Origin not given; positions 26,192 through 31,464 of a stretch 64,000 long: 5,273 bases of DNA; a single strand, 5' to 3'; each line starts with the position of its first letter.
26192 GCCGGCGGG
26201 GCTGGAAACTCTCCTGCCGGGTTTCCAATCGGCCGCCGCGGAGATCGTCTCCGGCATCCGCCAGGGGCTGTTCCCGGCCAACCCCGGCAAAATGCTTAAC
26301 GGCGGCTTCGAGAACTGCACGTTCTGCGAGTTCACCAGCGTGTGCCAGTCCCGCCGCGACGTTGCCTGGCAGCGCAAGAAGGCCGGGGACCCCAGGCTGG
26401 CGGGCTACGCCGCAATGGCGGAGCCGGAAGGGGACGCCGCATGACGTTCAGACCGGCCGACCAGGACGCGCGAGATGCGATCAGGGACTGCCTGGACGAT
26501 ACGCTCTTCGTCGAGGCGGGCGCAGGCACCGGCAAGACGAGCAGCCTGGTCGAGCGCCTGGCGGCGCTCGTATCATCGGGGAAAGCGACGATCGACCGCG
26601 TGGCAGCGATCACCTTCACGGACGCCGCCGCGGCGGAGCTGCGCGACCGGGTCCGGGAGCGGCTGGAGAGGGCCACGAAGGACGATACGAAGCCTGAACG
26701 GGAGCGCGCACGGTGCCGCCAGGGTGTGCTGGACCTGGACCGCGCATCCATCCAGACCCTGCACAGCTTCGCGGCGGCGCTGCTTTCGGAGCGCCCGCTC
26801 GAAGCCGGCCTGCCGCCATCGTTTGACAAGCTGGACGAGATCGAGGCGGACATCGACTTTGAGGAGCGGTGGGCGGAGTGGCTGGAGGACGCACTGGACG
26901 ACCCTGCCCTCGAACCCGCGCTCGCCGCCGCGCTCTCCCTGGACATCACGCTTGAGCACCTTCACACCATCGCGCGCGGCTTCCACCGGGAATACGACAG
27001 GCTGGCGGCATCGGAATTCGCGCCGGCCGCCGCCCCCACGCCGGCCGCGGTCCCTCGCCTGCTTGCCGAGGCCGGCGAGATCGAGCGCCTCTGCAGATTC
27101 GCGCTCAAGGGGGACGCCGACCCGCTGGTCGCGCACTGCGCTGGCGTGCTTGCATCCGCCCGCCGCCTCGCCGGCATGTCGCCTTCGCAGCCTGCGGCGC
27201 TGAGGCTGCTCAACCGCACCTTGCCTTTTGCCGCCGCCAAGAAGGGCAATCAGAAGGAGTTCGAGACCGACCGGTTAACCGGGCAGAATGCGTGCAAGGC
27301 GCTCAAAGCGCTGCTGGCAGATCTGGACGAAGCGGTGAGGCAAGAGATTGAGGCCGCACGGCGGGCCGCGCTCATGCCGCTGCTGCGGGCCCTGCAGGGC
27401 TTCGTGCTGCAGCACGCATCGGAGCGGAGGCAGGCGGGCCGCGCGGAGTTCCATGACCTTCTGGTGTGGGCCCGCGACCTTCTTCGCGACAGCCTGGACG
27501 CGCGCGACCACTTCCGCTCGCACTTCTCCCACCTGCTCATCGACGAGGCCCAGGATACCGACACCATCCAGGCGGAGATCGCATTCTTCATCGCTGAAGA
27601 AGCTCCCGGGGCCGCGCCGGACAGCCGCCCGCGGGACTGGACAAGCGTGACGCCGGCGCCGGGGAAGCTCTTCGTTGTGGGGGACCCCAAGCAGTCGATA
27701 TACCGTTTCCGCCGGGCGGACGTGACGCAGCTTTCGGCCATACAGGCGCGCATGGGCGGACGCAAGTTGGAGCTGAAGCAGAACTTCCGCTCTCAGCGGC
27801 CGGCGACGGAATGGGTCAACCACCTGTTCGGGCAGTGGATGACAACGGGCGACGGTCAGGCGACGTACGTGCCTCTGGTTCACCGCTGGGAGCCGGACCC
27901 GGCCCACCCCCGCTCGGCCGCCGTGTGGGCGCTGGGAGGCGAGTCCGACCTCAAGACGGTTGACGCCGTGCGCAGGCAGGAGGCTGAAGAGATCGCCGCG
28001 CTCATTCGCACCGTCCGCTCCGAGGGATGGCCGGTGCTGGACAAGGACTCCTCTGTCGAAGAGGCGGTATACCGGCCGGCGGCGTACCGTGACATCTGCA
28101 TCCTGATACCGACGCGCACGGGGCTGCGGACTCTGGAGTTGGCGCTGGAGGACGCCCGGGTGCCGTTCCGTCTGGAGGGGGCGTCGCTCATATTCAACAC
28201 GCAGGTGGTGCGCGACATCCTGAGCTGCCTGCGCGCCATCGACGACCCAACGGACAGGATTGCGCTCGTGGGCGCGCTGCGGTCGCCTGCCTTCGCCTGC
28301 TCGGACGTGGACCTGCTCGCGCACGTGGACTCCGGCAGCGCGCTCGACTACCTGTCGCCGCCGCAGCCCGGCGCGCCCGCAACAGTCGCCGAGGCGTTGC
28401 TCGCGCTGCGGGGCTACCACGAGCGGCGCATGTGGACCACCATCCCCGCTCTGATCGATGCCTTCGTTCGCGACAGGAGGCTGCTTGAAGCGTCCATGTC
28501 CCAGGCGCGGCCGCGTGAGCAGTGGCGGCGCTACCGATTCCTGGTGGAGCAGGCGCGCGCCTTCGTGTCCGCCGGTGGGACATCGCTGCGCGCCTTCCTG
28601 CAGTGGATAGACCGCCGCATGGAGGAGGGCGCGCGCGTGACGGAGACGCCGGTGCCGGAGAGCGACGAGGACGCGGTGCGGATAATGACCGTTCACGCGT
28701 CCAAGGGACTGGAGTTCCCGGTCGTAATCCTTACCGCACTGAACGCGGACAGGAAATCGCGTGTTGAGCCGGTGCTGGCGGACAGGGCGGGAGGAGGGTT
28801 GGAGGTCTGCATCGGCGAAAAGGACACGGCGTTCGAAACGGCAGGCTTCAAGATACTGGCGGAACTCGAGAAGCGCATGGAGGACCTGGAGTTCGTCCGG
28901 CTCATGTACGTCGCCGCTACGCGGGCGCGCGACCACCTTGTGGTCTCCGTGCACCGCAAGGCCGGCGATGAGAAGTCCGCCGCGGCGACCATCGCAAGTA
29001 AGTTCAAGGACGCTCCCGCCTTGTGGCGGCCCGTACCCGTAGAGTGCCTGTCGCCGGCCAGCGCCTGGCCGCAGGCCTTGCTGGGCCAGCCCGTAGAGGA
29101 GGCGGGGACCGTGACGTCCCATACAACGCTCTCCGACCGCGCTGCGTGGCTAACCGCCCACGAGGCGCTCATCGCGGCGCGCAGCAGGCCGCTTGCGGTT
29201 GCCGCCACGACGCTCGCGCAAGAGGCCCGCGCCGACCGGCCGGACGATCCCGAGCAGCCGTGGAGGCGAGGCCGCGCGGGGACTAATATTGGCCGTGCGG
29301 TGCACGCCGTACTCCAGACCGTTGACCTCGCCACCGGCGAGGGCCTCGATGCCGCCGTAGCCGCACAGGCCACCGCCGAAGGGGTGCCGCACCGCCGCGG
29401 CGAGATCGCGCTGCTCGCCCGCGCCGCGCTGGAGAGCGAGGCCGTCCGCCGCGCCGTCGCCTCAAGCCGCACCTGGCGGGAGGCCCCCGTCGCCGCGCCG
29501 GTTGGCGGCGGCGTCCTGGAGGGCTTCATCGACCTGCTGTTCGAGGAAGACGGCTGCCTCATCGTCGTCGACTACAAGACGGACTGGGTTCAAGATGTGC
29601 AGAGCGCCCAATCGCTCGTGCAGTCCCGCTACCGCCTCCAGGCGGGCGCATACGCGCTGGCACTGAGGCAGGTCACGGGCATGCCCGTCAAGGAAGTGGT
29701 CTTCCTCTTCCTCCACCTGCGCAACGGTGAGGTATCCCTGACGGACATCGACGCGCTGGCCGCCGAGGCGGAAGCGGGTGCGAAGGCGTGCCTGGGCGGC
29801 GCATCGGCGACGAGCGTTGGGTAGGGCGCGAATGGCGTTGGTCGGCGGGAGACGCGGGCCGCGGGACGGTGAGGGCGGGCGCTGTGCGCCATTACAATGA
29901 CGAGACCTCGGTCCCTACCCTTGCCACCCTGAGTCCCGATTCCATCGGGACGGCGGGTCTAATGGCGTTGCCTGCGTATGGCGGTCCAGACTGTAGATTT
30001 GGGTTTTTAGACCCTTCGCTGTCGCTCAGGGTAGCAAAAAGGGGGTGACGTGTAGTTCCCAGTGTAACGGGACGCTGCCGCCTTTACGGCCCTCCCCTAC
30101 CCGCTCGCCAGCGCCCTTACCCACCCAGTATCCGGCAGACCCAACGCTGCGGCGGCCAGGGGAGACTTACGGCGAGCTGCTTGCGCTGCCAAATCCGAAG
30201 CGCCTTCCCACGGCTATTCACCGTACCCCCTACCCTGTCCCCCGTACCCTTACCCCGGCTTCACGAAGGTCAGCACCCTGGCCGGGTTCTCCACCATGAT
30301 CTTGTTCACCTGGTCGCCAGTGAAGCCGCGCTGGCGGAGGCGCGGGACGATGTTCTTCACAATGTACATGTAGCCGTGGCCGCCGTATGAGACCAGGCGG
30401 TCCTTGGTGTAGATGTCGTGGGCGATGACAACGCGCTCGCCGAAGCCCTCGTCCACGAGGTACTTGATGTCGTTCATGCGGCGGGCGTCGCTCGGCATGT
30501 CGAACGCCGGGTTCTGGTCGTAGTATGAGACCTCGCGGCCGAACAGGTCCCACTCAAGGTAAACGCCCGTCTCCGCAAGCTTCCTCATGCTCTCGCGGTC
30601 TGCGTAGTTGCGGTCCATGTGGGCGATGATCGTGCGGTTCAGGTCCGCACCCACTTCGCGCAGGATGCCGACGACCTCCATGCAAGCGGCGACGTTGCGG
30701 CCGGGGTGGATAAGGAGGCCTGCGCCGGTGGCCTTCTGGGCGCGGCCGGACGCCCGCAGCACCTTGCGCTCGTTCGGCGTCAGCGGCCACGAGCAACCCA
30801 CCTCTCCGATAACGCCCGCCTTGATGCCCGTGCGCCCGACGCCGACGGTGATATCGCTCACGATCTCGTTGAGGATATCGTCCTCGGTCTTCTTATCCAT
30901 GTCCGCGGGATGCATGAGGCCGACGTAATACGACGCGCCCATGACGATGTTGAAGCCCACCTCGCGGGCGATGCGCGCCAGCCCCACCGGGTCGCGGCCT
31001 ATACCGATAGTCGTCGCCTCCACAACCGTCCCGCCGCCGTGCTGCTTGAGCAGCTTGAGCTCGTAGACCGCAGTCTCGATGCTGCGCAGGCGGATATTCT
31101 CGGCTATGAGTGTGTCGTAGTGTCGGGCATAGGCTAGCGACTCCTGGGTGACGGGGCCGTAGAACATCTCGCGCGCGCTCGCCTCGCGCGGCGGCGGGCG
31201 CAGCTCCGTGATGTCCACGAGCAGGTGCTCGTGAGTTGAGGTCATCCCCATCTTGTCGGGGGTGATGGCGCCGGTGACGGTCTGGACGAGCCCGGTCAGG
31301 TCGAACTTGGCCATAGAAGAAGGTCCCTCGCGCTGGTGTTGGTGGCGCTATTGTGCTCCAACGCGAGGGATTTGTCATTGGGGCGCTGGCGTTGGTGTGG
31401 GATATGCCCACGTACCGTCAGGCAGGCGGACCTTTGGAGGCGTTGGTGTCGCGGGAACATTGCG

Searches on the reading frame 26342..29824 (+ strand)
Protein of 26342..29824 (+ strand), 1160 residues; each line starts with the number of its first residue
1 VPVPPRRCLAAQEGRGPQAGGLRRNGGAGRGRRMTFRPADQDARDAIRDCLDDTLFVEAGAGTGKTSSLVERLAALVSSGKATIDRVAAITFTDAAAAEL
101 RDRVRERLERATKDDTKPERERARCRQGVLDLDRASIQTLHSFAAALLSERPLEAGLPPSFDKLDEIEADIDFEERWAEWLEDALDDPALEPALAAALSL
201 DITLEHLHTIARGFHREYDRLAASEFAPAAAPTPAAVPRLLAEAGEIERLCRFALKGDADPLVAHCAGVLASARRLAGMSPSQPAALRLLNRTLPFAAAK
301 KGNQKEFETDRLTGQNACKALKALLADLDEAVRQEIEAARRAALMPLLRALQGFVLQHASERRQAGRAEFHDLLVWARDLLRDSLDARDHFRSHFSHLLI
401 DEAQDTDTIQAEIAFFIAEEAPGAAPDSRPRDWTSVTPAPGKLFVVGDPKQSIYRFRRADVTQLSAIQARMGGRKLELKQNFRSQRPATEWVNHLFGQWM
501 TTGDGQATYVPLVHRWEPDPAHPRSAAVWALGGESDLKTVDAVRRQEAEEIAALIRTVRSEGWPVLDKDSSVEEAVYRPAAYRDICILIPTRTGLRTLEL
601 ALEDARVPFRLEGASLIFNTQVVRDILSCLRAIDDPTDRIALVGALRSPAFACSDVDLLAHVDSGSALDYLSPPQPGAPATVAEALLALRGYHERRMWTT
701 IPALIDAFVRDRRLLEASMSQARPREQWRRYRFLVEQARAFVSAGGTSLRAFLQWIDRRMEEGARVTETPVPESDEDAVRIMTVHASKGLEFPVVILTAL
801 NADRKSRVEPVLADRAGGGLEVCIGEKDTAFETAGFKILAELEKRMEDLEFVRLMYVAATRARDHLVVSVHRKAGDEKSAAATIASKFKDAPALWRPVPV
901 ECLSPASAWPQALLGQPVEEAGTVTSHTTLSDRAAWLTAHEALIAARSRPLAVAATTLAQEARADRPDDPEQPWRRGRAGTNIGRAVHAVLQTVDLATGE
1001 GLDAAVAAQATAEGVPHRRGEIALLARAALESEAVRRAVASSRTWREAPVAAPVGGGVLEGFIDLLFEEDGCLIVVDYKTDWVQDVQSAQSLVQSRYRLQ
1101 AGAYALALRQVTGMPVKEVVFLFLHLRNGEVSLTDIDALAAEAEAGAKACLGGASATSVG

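Call 57: search_protein_families(library=pfam, proteins=[window:26342-29824:+], max_evalue=0.00001)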
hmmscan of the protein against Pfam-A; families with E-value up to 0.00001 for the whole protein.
window:26342-29824:+ (1160 aa): 5 families
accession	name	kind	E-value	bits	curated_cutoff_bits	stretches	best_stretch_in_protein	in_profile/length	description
PF00580.27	UvrD-helicase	-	1.2e-46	160.1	23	1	42-468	4-267/271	UvrD/REP helicase N-terminal domain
PF13361.12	UvrD_C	-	1.3e-20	74.6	25.6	1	774-872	282-349/350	UvrD-like helicase C-terminal domain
PF12705.13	PDDEXK_1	-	3.1e-14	54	22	1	982-1124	36-189/247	PD-(D/E)XK nuclease superfamily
PF13245.12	AAA_19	-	8.7e-14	52.3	25.1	1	46-457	4-134/134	AAA domain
PF13538.12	UvrD_C_2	-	2.2e-10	40.6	27.4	0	779-802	2-25/52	UvrD-like helicase C-terminal domain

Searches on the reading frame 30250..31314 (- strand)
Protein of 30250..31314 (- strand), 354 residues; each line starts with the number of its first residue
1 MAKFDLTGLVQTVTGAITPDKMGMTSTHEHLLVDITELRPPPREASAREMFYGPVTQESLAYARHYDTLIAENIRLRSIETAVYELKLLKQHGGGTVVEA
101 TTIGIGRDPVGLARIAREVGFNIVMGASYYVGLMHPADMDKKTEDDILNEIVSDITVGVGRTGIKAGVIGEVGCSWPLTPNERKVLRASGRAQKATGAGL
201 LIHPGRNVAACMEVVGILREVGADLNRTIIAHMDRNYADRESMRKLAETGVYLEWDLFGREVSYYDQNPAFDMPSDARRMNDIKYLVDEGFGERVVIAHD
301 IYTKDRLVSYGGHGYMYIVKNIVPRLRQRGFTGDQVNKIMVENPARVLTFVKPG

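Call 57: search_protein_families(library=pfam, proteins=[window:30250-31314:-], max_evalue=0.00001)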
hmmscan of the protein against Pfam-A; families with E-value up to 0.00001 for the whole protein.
window:30250-31314:- (354 aa): 1 family
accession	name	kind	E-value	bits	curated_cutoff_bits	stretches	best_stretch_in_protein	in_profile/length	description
PF02126.24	PTE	-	1.4e-79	268.1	22.4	1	18-349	2-298/298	Phosphotriesterase family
